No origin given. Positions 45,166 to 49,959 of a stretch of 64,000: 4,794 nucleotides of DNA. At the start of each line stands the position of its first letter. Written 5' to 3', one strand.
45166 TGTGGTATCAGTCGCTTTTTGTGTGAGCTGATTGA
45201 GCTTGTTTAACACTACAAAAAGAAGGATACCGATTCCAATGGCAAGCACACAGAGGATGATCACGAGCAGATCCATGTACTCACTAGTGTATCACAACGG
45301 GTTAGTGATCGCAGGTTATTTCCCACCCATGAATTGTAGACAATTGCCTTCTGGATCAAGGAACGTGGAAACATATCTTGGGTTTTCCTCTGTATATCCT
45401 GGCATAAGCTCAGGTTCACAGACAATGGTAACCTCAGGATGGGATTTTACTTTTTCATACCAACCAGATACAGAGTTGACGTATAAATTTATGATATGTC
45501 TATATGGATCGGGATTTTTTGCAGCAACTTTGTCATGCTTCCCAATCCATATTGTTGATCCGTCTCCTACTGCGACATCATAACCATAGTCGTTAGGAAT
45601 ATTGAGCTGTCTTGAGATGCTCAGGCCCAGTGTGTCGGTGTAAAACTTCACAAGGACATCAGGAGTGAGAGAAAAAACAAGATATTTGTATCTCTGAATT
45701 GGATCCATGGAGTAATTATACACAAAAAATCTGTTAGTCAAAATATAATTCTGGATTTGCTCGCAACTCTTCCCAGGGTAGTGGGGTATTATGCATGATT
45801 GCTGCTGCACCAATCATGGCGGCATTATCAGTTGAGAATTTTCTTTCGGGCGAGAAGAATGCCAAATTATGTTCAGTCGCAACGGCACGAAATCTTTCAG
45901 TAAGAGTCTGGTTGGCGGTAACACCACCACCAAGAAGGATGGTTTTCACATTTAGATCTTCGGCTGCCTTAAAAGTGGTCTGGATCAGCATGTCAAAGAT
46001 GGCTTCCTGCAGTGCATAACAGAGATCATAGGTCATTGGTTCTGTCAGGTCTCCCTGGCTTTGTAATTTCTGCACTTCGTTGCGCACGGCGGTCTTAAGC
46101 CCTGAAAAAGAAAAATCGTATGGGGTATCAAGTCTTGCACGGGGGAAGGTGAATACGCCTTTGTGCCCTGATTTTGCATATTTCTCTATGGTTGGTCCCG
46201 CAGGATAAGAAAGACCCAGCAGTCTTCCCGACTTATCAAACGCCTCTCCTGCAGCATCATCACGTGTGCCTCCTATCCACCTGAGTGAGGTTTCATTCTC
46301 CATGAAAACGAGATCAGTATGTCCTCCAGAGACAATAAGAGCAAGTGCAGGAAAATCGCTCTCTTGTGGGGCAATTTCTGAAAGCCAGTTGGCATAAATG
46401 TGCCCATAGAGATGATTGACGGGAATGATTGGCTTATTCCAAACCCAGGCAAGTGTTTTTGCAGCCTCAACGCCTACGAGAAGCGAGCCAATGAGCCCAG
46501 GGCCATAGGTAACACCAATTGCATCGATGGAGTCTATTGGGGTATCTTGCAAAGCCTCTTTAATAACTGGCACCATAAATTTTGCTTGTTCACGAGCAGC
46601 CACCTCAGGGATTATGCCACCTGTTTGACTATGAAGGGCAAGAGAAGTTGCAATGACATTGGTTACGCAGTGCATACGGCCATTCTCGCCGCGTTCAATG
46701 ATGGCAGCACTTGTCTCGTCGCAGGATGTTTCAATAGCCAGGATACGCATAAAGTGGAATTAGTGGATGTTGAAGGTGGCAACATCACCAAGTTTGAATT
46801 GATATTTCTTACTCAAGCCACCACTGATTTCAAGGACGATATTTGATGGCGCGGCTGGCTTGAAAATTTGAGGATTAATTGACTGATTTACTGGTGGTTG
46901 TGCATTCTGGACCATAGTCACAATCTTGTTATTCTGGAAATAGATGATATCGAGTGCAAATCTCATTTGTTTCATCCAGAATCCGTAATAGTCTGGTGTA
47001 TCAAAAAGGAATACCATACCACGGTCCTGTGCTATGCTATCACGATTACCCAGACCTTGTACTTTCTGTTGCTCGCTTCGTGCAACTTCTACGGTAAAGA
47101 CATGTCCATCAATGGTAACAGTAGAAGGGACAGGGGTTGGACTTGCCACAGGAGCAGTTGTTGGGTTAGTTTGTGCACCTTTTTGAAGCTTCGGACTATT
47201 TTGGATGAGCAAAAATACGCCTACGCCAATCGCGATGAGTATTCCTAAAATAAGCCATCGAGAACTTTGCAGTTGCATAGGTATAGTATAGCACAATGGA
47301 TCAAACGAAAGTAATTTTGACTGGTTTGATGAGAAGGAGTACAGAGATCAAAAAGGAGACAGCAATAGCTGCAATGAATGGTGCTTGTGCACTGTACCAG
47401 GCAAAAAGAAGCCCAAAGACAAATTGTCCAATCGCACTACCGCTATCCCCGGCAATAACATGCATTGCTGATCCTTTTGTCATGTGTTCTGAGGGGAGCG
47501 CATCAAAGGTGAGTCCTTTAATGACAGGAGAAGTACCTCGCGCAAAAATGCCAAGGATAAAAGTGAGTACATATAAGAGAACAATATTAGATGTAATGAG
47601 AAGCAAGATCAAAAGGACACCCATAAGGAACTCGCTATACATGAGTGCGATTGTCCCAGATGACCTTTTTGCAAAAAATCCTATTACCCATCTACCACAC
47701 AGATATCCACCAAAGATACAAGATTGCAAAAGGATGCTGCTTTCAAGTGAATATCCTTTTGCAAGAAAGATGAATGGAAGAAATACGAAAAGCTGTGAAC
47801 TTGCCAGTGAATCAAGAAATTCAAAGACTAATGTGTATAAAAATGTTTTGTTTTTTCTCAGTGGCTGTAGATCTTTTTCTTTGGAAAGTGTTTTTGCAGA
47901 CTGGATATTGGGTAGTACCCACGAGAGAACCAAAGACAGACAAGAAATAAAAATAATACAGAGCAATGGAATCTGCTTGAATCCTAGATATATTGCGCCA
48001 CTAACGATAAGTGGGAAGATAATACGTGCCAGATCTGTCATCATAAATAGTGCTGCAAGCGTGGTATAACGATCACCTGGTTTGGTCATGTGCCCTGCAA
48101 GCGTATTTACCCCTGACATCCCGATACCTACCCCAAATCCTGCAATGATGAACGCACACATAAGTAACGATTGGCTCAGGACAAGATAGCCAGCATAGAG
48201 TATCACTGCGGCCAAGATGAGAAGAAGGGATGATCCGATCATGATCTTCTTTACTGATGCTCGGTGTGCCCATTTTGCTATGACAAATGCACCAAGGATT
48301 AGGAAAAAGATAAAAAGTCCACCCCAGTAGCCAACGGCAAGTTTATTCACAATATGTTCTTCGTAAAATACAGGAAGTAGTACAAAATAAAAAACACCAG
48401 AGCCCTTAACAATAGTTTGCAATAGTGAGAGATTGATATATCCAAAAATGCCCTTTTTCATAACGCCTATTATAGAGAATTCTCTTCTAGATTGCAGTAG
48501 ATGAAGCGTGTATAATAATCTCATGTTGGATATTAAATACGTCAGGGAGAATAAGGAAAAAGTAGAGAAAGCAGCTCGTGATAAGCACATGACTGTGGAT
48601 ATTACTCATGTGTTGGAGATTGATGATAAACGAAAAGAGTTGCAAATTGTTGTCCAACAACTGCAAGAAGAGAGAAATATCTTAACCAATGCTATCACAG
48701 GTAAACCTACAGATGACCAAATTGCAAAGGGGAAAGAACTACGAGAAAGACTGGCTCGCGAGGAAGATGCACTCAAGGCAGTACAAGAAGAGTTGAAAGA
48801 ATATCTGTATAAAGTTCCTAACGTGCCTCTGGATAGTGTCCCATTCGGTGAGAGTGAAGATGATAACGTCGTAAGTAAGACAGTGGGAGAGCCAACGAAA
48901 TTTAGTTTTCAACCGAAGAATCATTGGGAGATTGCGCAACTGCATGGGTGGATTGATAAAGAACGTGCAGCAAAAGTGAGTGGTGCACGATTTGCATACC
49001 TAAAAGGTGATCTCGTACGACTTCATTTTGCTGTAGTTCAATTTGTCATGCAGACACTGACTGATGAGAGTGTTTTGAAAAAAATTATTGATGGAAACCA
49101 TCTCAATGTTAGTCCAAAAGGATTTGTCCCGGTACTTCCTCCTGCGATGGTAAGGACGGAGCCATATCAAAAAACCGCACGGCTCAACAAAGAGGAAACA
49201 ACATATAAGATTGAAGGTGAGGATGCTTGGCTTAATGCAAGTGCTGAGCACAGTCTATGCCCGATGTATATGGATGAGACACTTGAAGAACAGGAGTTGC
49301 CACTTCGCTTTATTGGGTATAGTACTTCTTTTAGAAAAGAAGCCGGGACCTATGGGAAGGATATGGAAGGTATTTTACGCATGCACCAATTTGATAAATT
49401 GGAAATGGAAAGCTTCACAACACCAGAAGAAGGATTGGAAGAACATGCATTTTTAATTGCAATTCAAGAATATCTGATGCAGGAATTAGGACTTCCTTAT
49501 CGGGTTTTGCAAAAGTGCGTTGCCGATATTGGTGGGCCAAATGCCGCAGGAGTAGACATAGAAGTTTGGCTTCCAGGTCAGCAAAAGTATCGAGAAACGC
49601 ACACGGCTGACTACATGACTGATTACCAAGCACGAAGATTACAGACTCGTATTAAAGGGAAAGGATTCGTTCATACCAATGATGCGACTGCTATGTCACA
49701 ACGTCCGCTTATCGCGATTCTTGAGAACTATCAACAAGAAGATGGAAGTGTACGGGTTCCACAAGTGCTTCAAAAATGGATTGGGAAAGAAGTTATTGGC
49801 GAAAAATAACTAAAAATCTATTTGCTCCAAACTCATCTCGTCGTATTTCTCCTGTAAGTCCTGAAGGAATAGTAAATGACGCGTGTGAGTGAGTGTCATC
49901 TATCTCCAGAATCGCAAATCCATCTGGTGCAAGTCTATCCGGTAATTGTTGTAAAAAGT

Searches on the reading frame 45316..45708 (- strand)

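Call 39: search_protein_families(library=pfam, proteins=[window:45316-45708:-], max_evalue=0.001)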
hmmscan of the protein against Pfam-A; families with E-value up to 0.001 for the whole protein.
window:45316-45708:- (130 aa): 1 family
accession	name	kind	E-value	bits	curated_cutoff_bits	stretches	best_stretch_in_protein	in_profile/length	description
PF00903.31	Glyoxalase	-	9.4e-06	26.5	20.6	1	19-126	15-121/121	Glyoxalase/Bleomycin resistance protein/Dioxygenase superfamily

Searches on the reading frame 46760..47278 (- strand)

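Call 39: search_protein_families(library=pfam, proteins=[window:46760-47278:-], max_evalue=0.001)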
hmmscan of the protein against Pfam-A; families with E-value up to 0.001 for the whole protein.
window:46760-47278:- (172 aa): 1 family
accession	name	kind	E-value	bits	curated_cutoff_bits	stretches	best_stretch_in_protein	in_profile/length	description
PF02643.20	DUF192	-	2.1e-25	89.1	27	1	61-166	1-93/96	Uncharacterized ACR, COG1430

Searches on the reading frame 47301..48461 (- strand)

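Call 39: search_protein_families(library=pfam, proteins=[window:47301-48461:-], max_evalue=0.001)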
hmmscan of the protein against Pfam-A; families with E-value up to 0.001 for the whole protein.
window:47301-48461:- (386 aa): 1 family
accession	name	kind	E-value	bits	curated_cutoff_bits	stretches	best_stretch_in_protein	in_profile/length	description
PF07690.21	MFS_1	-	5.2e-26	91.8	33.4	2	21-272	11-270/347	Major Facilitator Superfamily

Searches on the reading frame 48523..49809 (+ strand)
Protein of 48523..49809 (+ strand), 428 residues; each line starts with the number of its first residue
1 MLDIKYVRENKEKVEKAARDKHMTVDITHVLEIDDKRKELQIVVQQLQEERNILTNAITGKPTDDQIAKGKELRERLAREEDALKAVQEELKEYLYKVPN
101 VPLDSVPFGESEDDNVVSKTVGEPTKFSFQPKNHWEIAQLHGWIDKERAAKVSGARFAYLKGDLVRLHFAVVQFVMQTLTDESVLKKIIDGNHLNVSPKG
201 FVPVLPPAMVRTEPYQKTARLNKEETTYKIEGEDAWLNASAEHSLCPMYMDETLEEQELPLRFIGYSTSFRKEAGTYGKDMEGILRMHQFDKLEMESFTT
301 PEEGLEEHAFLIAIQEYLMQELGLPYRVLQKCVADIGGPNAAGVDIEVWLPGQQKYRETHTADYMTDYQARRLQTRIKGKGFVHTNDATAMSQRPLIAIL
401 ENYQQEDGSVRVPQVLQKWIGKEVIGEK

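Call 29: find_related_loci(query=window:48523-49806:+, collection=metagenome_contigs, flank=10000)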
Query window:48523-49806:+ (428 aa) in metagenome_contigs; peptide patterns used: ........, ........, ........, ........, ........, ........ (x = any residue, [..] = any of these).
600 stretches matched a pattern (row limit reached: there are more); 422 encode a relative of the query (tblastn E <= 1e-3); the best 80 are kept; 80 distinct loci.
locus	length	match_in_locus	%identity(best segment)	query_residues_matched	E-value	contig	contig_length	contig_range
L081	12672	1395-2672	62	1-421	0e+0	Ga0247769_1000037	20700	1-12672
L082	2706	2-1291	61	2-425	0e+0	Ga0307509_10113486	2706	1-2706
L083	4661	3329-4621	63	1-425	0e+0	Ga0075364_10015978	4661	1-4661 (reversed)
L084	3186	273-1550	61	1-421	0e+0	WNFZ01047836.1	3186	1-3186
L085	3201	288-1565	61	1-421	0e+0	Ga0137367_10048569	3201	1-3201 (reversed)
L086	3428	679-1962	62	1-422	0e+0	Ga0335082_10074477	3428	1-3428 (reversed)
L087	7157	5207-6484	59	1-421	4e-176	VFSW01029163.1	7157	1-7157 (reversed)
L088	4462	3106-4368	60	1-421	0e+0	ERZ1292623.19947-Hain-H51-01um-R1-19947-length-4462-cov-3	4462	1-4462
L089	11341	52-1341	61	1-424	1e-174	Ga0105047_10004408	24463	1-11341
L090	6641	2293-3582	61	1-424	7e-176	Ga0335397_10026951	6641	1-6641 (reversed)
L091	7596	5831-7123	60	1-425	6e-174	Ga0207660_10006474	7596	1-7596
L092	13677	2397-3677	59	1-421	4e-173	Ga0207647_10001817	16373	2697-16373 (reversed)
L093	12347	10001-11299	59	1-424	3e-173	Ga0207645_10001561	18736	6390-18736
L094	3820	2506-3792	59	1-421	5e-180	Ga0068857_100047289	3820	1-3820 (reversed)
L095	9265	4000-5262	60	1-421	1e-172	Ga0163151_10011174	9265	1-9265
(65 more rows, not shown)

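Call 39: search_protein_families(library=pfam, proteins=[window:48523-49809:+], max_evalue=0.001)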
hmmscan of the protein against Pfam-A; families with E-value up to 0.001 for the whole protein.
window:48523-49809:+ (428 aa): 2 families
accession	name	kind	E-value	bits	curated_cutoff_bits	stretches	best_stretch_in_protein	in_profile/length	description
PF00587.30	tRNA-synt_2b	-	2e-25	90.3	29.3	1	232-403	8-179/179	tRNA synthetase class II core domain (G, H, P, S and T)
PF02403.27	Seryl_tRNA_N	-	2.8e-19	69.8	28.2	1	1-102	1-108/108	Seryl-tRNA synthetase N-terminal domain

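Call 42: find_encoding_contigs(protein=window:48523-49806:+, flank=2000, max_places=4)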
Protein window:48523-49806:+ (428 aa): 6 contigs read that carry it; 4 places shown.
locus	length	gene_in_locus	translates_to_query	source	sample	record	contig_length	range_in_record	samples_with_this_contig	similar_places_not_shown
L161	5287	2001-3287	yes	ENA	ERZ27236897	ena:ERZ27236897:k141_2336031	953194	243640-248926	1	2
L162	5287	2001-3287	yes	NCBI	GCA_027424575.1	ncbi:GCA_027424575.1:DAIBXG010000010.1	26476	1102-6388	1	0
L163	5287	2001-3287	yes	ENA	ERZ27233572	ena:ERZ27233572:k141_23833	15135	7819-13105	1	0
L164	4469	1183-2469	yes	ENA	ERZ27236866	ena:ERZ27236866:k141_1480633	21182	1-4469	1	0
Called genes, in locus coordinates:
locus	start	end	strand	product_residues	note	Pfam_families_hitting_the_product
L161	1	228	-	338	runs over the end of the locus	PF00814:TsaD, PF22521:HypF_C_2 (weak)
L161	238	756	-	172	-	PF02643:DUF192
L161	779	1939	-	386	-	PF07690:MFS_1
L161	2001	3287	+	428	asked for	PF02403:Seryl_tRNA_N, PF00587:tRNA-synt_2b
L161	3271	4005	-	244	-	PF10294:Methyltransf_16 (weak), PF13489:Methyltransf_23 (weak), PF06325:PrmA, PF05175:MTS, PF13649:Methyltransf_25 (weak), PF13847:Methyltransf_31, PF08242:Methyltransf_12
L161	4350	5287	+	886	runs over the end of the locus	PF07517:SecA_DEAD, PF01043:SecA_PP_bind, PF21090:P-loop_SecA, PF07516:SecA_SW, PF02810:SEC-C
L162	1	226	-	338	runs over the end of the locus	PF00814:TsaD, PF22521:HypF_C_2 (weak)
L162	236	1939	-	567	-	-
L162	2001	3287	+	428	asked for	PF02403:Seryl_tRNA_N, PF00587:tRNA-synt_2b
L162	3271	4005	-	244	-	PF10294:Methyltransf_16 (weak), PF13489:Methyltransf_23 (weak), PF06325:PrmA, PF05175:MTS, PF13649:Methyltransf_25 (weak), PF13847:Methyltransf_31, PF08242:Methyltransf_12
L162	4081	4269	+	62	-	-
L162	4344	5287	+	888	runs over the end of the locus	PF07517:SecA_DEAD, PF01043:SecA_PP_bind, PF21090:P-loop_SecA, PF07516:SecA_SW, PF02810:SEC-C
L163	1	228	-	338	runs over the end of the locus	PF00814:TsaD, PF22521:HypF_C_2 (weak)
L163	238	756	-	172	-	PF02643:DUF192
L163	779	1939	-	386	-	PF07690:MFS_1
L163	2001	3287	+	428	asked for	PF02403:Seryl_tRNA_N, PF00587:tRNA-synt_2b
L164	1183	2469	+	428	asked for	PF02403:Seryl_tRNA_N, PF00587:tRNA-synt_2b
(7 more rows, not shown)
